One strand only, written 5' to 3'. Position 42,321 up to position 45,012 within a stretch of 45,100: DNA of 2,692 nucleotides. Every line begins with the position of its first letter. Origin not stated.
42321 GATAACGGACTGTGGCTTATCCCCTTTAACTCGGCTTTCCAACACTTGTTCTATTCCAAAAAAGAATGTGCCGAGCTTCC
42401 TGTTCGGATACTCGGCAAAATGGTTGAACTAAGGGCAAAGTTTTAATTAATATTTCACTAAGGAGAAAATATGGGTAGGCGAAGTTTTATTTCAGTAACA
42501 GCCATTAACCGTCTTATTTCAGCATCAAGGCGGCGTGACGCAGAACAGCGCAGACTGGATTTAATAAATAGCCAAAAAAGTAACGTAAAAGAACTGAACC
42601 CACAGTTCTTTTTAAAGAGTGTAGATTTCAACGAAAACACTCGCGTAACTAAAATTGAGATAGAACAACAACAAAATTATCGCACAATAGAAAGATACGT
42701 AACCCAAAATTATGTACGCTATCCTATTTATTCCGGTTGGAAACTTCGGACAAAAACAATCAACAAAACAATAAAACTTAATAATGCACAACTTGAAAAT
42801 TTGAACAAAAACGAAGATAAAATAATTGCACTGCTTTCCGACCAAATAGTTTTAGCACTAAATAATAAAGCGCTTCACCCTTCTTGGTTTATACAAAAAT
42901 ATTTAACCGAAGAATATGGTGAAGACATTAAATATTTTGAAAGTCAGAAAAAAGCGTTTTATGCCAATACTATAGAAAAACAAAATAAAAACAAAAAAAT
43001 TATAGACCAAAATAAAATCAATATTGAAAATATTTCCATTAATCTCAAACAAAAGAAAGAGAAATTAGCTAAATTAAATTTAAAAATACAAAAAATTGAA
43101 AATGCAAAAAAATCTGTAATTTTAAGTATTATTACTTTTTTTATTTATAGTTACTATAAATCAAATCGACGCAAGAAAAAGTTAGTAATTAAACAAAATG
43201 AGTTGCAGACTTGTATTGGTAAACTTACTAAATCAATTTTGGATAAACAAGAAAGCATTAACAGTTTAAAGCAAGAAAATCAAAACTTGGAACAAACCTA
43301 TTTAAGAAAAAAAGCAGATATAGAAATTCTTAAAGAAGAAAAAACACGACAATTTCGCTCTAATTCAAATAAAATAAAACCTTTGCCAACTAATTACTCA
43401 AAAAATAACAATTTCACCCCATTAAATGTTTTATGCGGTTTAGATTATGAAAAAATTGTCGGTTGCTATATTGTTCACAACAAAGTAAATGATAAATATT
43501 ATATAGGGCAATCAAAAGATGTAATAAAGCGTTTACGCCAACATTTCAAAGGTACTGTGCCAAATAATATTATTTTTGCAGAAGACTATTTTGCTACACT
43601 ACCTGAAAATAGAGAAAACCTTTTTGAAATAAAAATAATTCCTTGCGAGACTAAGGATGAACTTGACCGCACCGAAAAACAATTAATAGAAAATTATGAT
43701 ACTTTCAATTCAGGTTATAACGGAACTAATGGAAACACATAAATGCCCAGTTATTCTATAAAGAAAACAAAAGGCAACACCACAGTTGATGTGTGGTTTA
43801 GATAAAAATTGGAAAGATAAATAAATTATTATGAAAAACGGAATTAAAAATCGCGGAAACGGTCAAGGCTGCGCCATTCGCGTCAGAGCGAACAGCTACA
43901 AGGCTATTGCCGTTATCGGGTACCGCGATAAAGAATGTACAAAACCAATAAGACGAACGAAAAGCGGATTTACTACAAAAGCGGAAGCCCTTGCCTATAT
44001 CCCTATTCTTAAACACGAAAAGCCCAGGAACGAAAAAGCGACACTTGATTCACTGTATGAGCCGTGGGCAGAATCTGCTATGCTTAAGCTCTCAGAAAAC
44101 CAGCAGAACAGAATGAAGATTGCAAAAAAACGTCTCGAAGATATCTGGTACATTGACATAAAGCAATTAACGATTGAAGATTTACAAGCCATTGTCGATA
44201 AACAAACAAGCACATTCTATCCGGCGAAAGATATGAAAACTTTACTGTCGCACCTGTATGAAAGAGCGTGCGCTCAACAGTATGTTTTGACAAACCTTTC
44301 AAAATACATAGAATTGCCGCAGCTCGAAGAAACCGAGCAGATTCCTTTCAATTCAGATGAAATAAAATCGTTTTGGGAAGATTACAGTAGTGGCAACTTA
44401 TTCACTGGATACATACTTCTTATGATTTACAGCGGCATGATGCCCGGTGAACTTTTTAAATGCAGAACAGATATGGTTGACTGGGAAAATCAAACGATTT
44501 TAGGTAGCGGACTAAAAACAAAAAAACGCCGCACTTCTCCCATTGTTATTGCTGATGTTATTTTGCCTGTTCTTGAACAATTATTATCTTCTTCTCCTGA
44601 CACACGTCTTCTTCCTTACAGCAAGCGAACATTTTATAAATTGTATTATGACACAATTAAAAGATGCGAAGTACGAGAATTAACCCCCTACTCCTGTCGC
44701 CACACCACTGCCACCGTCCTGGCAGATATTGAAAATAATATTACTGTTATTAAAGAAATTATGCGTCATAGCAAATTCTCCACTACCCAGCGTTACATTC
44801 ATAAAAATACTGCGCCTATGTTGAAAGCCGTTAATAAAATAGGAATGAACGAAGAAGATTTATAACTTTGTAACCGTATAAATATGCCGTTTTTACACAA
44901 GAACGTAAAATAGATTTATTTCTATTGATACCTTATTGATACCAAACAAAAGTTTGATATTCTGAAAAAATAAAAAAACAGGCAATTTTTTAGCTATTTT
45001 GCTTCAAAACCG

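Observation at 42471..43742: Rex-position gene: coiled-coil / TM protein fused to a GIY-YIG nuclease, co-transcribed with the repressor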

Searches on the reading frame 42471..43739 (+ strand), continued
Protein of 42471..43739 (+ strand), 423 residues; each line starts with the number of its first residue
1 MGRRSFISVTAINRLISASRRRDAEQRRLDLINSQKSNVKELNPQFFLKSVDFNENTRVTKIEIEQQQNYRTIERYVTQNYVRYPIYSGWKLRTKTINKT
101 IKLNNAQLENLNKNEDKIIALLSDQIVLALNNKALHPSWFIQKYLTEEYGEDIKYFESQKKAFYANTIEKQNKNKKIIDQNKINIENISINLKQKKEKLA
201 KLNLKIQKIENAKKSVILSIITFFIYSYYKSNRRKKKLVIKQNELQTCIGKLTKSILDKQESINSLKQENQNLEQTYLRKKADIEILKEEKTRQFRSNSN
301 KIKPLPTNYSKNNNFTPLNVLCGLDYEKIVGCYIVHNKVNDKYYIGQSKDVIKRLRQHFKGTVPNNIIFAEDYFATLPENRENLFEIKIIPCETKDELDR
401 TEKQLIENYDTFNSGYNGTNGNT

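Call 81: find_encoding_contigs(protein=P0069, flank=5000, max_places=2)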
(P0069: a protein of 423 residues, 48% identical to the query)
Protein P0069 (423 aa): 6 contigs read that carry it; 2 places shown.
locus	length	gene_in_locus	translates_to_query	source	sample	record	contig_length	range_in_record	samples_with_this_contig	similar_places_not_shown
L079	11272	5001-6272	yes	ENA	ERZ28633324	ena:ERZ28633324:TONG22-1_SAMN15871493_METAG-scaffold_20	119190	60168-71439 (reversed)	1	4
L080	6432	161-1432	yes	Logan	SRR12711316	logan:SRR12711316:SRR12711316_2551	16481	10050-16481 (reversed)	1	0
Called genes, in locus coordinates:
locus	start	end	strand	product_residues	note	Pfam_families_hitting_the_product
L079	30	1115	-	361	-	PF14808:TMEM164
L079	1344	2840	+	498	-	PF11074:DUF2779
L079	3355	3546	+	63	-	-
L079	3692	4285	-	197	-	PF20385:DUF6680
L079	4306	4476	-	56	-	PF14168:YjzC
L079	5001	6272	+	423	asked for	PF01541:GIY-YIG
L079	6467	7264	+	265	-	PF00376:MerR, PF13411:MerR_1, PF06445:GyrI-like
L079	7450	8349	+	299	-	PF02811:PHP (weak)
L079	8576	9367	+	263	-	PF04055:Radical_SAM, PF13186:SPASM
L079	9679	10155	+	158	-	PF00293:NUDIX (weak)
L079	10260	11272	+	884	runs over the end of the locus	PF00005:ABC_tran, PF02463:SMC_N (weak)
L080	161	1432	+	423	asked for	PF01541:GIY-YIG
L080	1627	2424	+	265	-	PF00376:MerR, PF13411:MerR_1, PF06445:GyrI-like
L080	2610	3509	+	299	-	PF02811:PHP (weak)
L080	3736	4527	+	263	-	PF04055:Radical_SAM, PF13186:SPASM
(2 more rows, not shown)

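Call 83: find_encoding_contigs(protein=P0001, flank=3000, max_places=4)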
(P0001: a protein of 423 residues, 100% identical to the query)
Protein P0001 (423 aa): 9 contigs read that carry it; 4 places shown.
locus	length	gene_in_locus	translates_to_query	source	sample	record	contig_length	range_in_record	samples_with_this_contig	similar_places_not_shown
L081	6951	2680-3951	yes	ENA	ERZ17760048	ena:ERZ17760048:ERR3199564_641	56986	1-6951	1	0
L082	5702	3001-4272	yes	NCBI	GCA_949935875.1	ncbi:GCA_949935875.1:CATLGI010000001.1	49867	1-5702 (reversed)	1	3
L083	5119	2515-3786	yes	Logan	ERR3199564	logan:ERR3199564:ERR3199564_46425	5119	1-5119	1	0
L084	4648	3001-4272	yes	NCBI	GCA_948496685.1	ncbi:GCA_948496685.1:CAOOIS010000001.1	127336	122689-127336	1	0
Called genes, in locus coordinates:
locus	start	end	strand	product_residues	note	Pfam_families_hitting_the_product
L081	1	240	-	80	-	?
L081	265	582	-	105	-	-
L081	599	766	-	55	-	PF13384:HTH_23 (faint), PF12728:HTH_17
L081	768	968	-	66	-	PF01381:HTH_3, PF13443:HTH_26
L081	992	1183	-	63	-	-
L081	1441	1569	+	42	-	-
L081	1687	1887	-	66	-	PF12844:HTH_19 (weak), PF13560:HTH_31, PF01381:HTH_3, PF13443:HTH_26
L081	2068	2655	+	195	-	PF01381:HTH_3, PF13443:HTH_26 (weak), PF13560:HTH_31 (faint), PF00717:Peptidase_S24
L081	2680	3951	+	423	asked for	PF01541:GIY-YIG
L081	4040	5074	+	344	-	PF00589:Phage_integrase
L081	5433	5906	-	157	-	PF13443:HTH_26 (faint), PF12844:HTH_19 (faint), PF01381:HTH_3 (weak)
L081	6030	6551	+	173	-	PF06908:YpsA, PF02481:DNA_processg_A (weak)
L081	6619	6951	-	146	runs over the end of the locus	PF00583:Acetyltransf_1, PF13673:Acetyltransf_10, PF13508:Acetyltransf_7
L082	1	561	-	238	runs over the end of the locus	-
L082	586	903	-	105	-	-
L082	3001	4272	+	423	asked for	PF01541:GIY-YIG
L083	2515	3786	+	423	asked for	PF01541:GIY-YIG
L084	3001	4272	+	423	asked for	PF01541:GIY-YIG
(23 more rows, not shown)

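Call 84: find_encoding_contigs(protein=P0010, flank=5000, max_places=2)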
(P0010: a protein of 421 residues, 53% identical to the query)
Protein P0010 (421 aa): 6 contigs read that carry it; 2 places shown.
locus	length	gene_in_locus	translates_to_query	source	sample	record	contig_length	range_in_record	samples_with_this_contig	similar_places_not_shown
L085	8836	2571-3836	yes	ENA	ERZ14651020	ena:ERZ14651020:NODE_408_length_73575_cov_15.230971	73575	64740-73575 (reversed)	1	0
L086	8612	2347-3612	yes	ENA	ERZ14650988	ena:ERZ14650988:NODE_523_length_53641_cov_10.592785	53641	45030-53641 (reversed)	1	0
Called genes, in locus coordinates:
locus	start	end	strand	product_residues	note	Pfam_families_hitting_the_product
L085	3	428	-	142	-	?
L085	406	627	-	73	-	-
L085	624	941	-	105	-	-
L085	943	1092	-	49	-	-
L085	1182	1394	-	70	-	-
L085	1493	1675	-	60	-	-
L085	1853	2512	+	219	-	PF00717:Peptidase_S24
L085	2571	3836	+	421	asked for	PF01541:GIY-YIG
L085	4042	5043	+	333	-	PF00589:Phage_integrase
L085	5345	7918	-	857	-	PF02861:Clp_N, PF23569:NBD_SMAX1, PF00004:AAA, PF17871:AAA_lid_9, PF00004:AAA, PF07724:AAA_2, PF07728:AAA_5, PF10431:ClpB_D2-small, +11 more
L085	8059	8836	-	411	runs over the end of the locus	PF00171:Aldedh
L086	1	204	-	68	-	?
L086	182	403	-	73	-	-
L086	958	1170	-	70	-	-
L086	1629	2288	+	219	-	PF00717:Peptidase_S24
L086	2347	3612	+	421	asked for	PF01541:GIY-YIG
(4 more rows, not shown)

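Call 85: find_encoding_contigs(protein=P0056, flank=5000, max_places=2)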
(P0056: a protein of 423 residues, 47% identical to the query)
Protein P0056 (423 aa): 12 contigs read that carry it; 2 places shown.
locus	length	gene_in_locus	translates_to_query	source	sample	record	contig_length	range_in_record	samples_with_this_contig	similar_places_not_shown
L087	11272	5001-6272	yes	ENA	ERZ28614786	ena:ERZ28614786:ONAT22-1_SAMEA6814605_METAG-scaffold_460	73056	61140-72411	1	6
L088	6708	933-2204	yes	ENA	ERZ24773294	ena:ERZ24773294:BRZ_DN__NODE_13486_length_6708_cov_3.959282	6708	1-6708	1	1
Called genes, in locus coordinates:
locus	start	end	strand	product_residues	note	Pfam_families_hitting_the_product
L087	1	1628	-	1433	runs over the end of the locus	-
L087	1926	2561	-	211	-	PF24894:Hexapep_GlmU (faint), PF25084:LbH_EIF2B, PF25087:GMPPB_C (weak), PF00132:Hexapep (weak), PF25084:LbH_EIF2B, PF00132:Hexapep, PF25087:GMPPB_C, PF00132:Hexapep (weak), +2 more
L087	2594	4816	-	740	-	PF19732:SpoIIE_N, PF07228:SpoIIE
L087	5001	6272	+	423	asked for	PF01541:GIY-YIG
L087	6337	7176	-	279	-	PF02645:DegV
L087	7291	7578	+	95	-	-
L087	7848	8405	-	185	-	PF07670:Gate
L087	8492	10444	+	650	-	PF00133:tRNA-synt_1, PF01406:tRNA-synt_1e (faint), PF01921:tRNA-synt_1f (faint), PF09334:tRNA-synt_1g, PF00133:tRNA-synt_1, PF08264:Anticodon_1 (weak), PF19303:Anticodon_3, PF01588:tRNA_bind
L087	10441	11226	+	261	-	PF01026:TatD_DNase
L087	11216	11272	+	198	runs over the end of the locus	PF04055:Radical_SAM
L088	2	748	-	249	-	?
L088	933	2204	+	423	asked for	PF01541:GIY-YIG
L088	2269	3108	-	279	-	PF02645:DegV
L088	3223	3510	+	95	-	-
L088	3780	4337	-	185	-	PF07670:Gate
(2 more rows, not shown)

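Call 93: search_protein_families(library=padloc, proteins=[L007:6755-8689:+, L007:1719-4487:-, L007:308-1714:-, L024:11165-12268:+, L005:8033-10558:+, L005:7393-8079:+, L009:11888-13156:+, L029:8949-9971:+, L029:11365-11784:+, L043:1239-1829:+], max_evalue=0.001)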
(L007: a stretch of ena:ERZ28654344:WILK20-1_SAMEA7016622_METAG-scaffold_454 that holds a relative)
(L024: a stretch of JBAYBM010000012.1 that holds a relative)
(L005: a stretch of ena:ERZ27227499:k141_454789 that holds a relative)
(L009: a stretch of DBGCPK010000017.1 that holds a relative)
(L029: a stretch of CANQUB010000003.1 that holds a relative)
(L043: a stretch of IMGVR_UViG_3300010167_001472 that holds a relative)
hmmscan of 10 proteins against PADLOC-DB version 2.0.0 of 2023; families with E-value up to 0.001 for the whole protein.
L007:6755-8689:+ (645 aa): 6 families
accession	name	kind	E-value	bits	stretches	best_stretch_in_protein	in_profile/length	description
PDLC05014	PDC-S41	-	3.2e-13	46.9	1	559-629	557-622/657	-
PDLC02372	Nhi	-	2.5e-07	27.7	1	240-403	184-305/470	-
PDLC02350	AbiO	-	8.4e-07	26.1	1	164-403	112-302/468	AbiO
PDLC04140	mad8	-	0.00021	18.9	1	259-335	23-70/314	mads_8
PDLC01439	typeIV_DinG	-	0.00026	17.8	0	241-309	18-70/575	CAS-IV-A; associated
PDLC01087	C3a187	-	0.00035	17.5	0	62-291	31-237/559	NERD+UvrD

L007:1719-4487:- (922 aa): 0 families

L007:308-1714:- (468 aa): 0 families

L024:11165-12268:+ (368 aa): 0 families

L005:8033-10558:+ (842 aa): 0 families

L005:7393-8079:+ (229 aa): 0 families

L009:11888-13156:+ (423 aa): 6 families
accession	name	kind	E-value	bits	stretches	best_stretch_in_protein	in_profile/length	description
PDLC04787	PDC-S01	-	5.1e-111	369.5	1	1-419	10-409/412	-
PDLC04789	PDC-S01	-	4.5e-39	132.6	1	1-358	1-332/375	-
PDLC04790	PDC-S01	-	1.2e-21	75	1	10-360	19-360/422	-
PDLC04791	PDC-S01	-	4.9e-18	63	1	8-362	7-347/395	-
PDLC04788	PDC-S01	-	8.2e-11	39.5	1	172-358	178-374/448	-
PDLC04786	PDC-S01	-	8.7e-08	29.3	1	171-360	184-380/439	-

L029:8949-9971:+ (341 aa): 0 families

L029:11365-11784:+ (140 aa): 0 families

L043:1239-1829:+ (197 aa): 0 families

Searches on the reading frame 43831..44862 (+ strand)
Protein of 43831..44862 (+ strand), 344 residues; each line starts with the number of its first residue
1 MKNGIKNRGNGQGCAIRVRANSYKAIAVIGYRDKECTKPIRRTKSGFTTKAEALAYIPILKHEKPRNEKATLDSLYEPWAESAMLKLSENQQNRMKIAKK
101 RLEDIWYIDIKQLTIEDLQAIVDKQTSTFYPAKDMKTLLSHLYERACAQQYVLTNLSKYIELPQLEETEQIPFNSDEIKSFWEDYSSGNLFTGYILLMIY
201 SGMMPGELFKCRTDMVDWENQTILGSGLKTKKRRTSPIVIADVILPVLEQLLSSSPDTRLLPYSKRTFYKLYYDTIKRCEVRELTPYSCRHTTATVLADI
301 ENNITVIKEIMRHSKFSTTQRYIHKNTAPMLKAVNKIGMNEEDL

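Call 3: search_protein_families(library=pfam, proteins=[window:43831-44862:+], max_evalue=1)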
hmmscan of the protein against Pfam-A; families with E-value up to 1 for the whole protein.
window:43831-44862:+ (344 aa): 2 families
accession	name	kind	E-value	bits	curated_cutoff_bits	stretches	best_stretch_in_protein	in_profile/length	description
PF00589.27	Phage_integrase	-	1.6e-15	57.8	27.1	1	194-327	27-170/172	Phage integrase family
PF14657.12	Arm-DNA-bind_4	-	0.02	14.9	22.3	1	36-62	14-40/47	Arm DNA-binding domain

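Call 79: find_related_loci(query=window:43831-44862:+, collection=viral_contigs, flank=5000)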
Query window:43831-44862:+ (344 aa) in viral_contigs; peptide patterns used: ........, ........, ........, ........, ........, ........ (x = any residue, [..] = any of these).
7 stretches matched a pattern; 2 encode a relative of the query (tblastn E <= 1e-3); 2 distinct loci.
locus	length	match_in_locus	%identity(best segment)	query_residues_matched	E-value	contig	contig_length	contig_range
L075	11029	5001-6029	38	5-342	9e-68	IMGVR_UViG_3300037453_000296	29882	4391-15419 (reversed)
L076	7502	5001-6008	34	2-337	5e-56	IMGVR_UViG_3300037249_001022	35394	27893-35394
